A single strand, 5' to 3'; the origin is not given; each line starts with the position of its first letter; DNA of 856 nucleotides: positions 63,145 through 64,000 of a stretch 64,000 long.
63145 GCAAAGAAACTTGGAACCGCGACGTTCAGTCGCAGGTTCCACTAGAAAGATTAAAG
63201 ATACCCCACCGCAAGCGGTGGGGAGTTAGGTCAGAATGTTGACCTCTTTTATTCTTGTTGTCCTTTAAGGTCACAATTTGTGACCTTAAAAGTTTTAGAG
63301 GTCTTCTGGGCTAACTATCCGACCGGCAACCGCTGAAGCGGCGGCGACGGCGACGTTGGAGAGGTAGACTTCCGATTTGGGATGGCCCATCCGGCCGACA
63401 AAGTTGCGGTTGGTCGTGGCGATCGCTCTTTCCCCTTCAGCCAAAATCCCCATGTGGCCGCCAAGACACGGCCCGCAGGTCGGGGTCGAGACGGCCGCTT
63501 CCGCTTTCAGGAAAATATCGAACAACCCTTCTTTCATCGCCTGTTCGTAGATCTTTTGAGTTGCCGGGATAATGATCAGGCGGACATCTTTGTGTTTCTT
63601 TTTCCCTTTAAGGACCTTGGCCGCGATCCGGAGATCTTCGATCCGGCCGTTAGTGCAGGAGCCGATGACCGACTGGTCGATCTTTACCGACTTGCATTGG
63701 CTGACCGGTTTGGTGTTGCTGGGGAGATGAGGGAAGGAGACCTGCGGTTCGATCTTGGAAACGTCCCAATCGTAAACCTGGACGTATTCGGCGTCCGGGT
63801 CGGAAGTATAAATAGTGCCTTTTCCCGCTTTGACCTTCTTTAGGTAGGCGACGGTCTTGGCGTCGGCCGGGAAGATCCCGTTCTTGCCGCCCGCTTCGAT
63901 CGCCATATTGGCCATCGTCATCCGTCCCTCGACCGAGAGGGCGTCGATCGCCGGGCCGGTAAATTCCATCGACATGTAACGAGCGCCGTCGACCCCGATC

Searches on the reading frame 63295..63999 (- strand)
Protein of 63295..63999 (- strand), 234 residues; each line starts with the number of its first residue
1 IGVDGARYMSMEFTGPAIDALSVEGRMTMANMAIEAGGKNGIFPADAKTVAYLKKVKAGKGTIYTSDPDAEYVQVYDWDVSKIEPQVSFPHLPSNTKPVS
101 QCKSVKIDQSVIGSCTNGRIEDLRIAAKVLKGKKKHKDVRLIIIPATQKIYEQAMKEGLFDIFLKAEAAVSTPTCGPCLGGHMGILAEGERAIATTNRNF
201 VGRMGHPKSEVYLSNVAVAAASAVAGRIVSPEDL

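Call 94: search_protein_families(library=ncbifam, proteins=[window:63295-63999:-], max_evalue=0.00001)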
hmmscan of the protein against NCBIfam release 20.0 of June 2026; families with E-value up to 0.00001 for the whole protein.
window:63295-63999:- (234 aa): 18 families
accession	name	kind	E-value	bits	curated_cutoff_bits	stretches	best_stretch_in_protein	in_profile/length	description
TIGR02083.1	LEU2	equivalog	3.8e-115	385.2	610.65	1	1-234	184-419/419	3-isopropylmalate dehydratase large subunit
NF001614.1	PRK00402.1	subfamily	2.9e-109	365.5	385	1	1-232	184-415/415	aconitase/3-isopropylmalate dehydratase large subunit family protein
TIGR01343.1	hacA_fam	subfamily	2e-101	339.6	385.7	1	1-232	181-412/412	homoaconitate hydratase family protein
TIGR02086.1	IPMI_arch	subfamily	5.8e-92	308.5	410.15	1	1-233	180-411/411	3-isopropylmalate dehydratase/homoaconitate hydratase family large subunit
NF040615.1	HacA_Meth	equivalog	8.6e-88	294.8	550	1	1-230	180-417/419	homoaconitase large subunit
NF005558.0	PRK07229.1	equivalog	1.6e-58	198.8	612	1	2-233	183-414/647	aconitate hydratase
NF009116.0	PRK12466.1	subfamily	1e-56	192.5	531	2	97-232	332-466/472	3-isopropylmalate dehydratase large subunit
NF004016.0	PRK05478.1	subfamily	2.9e-55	187.7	510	2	97-233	330-465/468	3-isopropylmalate dehydratase large subunit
TIGR01342.1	acon_putative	hypoth_equivalog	4.9e-54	183.6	719.15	1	8-234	186-412/655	putative aconitate hydratase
TIGR00170.1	leuC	equivalog_domain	3e-47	161.3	560.25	2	97-229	329-461/466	3-isopropylmalate dehydratase large subunit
TIGR00139.1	h_aconitase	equivalog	1.3e-35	122.9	529.9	2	65-232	278-455/709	homoaconitase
NF006690.0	PRK09238.1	equivalog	2.1e-35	121.9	782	1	59-233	644-816/852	bifunctional aconitate hydratase 2/2-methylisocitrate dehydratase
TIGR00117.1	acnB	equivalog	4e-28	97.7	1287.2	1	63-233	647-814/844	bifunctional aconitate hydratase 2/2-methylisocitrate dehydratase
NF008503.0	PRK11413.1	equivalog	3.6e-25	88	641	2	104-226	349-471/753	hydratase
TIGR01340.1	aconitase_mito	equivalog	9.5e-25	87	825.35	1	4-228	221-472/745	aconitate hydratase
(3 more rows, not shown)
